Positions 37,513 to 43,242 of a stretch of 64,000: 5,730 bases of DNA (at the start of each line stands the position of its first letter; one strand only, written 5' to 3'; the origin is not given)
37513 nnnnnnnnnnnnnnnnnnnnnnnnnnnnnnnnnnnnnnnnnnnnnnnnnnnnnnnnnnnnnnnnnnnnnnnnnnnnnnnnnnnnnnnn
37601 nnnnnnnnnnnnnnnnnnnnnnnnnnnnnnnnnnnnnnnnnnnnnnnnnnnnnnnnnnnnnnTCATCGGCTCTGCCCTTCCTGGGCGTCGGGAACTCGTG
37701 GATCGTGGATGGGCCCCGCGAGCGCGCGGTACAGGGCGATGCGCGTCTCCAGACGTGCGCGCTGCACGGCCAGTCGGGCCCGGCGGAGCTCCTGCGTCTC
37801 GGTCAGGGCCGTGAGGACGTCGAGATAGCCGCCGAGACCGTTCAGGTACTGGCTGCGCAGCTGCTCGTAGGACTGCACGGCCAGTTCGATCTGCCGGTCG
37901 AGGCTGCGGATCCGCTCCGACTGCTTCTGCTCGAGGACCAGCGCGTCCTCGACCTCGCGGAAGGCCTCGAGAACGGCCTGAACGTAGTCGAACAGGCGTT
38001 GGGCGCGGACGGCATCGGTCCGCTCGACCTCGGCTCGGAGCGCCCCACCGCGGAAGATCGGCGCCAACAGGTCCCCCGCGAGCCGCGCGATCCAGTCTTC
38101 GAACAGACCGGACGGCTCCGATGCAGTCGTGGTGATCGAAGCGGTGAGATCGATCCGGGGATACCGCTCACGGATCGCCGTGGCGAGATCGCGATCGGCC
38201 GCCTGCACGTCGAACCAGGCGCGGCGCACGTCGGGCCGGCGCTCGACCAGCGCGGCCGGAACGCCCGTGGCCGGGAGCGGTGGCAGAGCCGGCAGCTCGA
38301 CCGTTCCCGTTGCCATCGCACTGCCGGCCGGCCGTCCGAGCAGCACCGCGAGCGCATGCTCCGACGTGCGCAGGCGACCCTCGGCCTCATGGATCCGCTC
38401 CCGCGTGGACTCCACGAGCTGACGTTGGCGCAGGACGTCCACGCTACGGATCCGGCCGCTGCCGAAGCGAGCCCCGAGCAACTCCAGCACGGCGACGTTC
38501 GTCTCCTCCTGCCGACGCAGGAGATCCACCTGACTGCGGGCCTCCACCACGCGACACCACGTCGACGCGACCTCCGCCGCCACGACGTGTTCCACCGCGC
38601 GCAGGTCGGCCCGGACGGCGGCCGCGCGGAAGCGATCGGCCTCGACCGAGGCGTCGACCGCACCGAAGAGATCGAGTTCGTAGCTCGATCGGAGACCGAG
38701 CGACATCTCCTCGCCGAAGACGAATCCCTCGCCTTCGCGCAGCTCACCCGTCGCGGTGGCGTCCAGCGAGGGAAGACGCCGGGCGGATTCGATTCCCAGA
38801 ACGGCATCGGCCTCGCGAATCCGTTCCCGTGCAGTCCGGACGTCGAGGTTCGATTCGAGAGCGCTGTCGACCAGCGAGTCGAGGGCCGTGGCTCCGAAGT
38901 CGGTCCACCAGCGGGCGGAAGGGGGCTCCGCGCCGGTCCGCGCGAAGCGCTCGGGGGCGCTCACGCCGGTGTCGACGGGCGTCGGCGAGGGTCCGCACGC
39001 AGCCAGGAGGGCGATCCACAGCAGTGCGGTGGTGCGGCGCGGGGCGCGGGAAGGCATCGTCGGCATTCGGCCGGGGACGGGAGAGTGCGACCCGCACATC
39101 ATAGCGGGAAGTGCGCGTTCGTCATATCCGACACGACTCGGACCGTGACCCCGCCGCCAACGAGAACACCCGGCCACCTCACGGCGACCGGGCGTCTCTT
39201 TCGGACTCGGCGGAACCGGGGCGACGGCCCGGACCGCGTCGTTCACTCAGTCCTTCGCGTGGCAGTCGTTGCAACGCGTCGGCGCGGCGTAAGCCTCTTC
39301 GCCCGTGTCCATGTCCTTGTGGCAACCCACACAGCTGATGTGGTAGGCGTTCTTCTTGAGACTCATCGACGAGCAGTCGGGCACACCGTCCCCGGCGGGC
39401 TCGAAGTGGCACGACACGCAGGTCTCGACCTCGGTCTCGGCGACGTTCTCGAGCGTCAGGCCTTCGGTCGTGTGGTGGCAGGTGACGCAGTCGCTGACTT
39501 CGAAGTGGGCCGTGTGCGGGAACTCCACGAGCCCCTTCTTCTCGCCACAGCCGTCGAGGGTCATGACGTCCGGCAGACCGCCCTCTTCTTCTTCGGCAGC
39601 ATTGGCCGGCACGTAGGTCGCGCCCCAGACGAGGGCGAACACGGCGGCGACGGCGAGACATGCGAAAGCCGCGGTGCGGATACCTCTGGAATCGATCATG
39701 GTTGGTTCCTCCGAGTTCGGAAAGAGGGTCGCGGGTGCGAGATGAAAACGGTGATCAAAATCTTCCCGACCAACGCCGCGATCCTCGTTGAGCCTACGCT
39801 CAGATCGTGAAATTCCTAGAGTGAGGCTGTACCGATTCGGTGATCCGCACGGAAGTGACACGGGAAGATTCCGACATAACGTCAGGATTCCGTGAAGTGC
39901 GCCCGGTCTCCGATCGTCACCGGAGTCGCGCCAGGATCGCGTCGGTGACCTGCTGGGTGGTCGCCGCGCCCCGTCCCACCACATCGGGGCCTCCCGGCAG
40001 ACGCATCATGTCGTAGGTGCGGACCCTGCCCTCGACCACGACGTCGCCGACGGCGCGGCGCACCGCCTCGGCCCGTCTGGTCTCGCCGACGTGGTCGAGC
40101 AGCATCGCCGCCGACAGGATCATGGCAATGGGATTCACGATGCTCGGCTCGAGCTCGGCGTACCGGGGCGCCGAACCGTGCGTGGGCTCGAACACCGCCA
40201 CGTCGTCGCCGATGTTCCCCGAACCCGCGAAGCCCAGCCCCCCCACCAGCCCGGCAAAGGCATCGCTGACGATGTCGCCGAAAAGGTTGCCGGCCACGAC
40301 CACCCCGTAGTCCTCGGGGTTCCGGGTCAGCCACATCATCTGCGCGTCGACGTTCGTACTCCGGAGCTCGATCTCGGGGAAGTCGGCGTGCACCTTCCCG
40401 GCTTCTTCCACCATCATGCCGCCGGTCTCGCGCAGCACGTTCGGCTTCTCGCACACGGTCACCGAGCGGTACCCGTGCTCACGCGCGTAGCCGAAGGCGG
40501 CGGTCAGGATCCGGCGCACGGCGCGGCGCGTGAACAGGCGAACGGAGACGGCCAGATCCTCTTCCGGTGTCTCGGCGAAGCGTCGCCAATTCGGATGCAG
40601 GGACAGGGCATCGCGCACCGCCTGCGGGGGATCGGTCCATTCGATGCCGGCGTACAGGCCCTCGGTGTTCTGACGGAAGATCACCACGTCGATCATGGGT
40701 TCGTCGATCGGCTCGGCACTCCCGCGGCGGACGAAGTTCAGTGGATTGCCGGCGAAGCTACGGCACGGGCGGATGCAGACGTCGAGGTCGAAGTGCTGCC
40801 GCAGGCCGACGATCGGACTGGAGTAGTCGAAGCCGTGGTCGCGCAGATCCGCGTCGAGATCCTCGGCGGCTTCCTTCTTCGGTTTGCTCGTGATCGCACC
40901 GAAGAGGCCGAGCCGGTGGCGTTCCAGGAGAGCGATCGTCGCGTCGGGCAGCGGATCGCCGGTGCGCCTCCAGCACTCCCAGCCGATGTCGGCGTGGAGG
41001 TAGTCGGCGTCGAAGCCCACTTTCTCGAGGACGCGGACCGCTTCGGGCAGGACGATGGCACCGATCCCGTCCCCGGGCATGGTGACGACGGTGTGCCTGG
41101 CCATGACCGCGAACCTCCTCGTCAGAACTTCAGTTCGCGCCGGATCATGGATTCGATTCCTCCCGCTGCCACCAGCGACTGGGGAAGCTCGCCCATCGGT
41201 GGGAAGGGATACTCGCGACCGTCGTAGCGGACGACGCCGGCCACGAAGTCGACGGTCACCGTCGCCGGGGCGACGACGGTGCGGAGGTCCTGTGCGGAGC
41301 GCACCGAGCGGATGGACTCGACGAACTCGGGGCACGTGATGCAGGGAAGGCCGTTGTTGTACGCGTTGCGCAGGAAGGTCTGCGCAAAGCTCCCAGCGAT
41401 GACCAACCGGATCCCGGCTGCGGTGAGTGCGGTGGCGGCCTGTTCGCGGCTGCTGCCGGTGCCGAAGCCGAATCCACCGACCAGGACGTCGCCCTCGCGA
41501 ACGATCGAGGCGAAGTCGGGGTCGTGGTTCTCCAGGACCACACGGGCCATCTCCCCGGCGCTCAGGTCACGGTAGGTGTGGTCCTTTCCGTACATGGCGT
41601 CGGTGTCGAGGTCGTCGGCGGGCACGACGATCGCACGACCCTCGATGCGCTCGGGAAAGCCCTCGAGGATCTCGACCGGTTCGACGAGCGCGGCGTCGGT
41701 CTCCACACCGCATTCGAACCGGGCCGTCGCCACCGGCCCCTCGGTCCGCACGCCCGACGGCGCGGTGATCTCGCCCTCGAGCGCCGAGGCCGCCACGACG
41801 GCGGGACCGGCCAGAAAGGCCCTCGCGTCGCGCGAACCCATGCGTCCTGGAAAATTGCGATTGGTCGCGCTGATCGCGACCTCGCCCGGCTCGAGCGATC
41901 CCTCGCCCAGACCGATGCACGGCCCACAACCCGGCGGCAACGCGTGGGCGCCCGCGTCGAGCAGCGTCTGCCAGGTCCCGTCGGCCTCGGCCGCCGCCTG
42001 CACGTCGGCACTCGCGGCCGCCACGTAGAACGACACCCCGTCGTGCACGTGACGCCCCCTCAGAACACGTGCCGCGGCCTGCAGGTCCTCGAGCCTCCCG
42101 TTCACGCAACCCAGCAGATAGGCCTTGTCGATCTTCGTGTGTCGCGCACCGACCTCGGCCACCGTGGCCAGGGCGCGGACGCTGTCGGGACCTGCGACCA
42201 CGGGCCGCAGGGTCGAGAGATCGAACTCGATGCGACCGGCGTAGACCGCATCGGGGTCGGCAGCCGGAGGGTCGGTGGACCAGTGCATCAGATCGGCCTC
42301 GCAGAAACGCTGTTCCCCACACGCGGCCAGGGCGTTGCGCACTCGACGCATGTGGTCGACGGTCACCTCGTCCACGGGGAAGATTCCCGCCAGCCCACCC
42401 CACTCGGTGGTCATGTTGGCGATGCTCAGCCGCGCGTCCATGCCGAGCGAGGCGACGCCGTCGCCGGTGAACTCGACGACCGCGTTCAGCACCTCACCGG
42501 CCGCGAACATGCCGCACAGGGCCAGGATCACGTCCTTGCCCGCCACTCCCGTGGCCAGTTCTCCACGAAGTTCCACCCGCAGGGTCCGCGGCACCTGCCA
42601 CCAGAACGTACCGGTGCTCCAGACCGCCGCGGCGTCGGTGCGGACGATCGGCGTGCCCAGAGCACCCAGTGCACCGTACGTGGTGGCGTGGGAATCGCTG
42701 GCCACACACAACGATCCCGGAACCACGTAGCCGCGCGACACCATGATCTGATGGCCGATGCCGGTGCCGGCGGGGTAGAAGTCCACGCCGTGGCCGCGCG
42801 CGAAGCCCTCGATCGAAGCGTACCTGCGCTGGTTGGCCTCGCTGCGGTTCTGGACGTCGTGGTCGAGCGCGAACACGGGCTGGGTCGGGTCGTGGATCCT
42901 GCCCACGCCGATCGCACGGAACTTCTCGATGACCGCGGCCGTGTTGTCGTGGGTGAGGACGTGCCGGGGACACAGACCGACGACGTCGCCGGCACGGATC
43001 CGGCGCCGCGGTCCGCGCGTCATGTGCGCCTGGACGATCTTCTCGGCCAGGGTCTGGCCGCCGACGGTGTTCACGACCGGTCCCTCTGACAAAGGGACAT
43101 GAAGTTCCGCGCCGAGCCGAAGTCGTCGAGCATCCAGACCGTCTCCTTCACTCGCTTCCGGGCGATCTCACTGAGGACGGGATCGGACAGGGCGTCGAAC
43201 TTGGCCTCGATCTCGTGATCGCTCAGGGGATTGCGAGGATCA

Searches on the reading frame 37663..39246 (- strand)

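Call 76: search_protein_families(library=pfam, proteins=[window:37663-39246:-], max_evalue=0.001)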
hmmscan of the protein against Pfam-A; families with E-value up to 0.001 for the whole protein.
window:37663-39246:- (527 aa): 1 family
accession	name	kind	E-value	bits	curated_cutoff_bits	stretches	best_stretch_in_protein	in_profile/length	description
PF02321.23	OEP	-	6.4e-40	137.4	22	2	122-304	1-187/187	Outer membrane efflux protein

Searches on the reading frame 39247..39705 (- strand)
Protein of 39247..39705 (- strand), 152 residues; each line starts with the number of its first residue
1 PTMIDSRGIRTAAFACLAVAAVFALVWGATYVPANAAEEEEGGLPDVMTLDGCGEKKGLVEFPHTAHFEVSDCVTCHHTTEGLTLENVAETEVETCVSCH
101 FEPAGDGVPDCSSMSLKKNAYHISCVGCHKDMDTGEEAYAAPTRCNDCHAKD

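Call 76: search_protein_families(library=pfam, proteins=[window:39247-39705:-], max_evalue=0.001)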
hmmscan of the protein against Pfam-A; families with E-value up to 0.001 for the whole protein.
window:39247-39705:- (152 aa): 3 families
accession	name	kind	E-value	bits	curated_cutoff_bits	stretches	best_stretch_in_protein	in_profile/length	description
PF02085.21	Cytochrom_CIII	-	5.1e-13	49.7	22.9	1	55-149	16-101/101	Class III cytochrome C family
PF14522.11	Cytochrome_C7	-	1.7e-05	25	24.8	1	92-149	12-66/67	Cytochrome c7 and related cytochrome c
PF09699.15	Paired_CXXCH_1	-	0.00017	21.7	20.6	0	69-102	5-38/41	Doubled CXXCH motif (Paired_CXXCH_1)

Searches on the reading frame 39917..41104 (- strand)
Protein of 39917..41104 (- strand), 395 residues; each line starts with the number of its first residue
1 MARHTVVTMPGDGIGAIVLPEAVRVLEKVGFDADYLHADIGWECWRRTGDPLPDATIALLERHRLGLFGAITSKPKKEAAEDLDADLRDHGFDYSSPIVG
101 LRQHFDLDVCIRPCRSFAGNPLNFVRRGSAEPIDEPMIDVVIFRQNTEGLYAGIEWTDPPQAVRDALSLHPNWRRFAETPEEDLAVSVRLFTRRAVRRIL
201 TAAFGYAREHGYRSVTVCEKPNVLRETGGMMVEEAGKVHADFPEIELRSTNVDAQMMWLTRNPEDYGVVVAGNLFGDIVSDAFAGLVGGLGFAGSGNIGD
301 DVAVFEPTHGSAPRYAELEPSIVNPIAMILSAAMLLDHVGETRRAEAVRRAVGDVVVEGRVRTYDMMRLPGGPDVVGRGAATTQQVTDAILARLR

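Call 76: search_protein_families(library=pfam, proteins=[window:39917-41104:-], max_evalue=0.001)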
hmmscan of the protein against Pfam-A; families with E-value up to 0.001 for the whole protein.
window:39917-41104:- (395 aa): 1 family
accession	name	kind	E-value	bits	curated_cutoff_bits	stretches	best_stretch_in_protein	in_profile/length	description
PF00180.25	Iso_dh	-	5.2e-75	253.3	27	1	5-390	1-348/348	Isocitrate/isopropylmalate dehydrogenase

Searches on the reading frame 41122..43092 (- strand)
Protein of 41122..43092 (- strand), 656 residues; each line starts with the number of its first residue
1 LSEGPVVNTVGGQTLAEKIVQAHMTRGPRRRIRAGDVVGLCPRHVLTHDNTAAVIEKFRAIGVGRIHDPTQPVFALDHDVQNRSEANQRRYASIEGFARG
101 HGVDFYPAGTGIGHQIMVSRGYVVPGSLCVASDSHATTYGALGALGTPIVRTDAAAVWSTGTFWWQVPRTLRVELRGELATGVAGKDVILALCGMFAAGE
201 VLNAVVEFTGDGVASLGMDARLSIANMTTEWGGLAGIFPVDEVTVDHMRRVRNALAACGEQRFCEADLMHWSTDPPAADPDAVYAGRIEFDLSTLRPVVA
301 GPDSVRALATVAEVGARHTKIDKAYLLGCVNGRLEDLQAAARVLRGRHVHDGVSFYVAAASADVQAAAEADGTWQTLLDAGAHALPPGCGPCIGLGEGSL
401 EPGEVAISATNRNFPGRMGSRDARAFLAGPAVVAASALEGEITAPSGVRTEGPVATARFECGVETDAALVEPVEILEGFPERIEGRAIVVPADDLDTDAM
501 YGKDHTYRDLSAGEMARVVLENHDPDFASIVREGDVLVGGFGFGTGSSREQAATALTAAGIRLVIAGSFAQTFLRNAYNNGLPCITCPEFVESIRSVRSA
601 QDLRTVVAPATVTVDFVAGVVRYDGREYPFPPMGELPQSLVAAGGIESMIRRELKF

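Call 76: search_protein_families(library=pfam, proteins=[window:41122-43092:-], max_evalue=0.001)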
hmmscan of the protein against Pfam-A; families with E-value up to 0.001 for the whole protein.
window:41122-43092:- (656 aa): 2 families
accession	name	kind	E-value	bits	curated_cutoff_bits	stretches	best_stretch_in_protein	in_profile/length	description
PF00330.25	Aconitase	-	1.2e-104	351.3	28.7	1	17-440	1-463/463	Aconitase family (aconitate hydratase)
PF00694.25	Aconitase_C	-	6.4e-15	56.1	22.8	1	536-586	77-127/131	Aconitase C-terminal domain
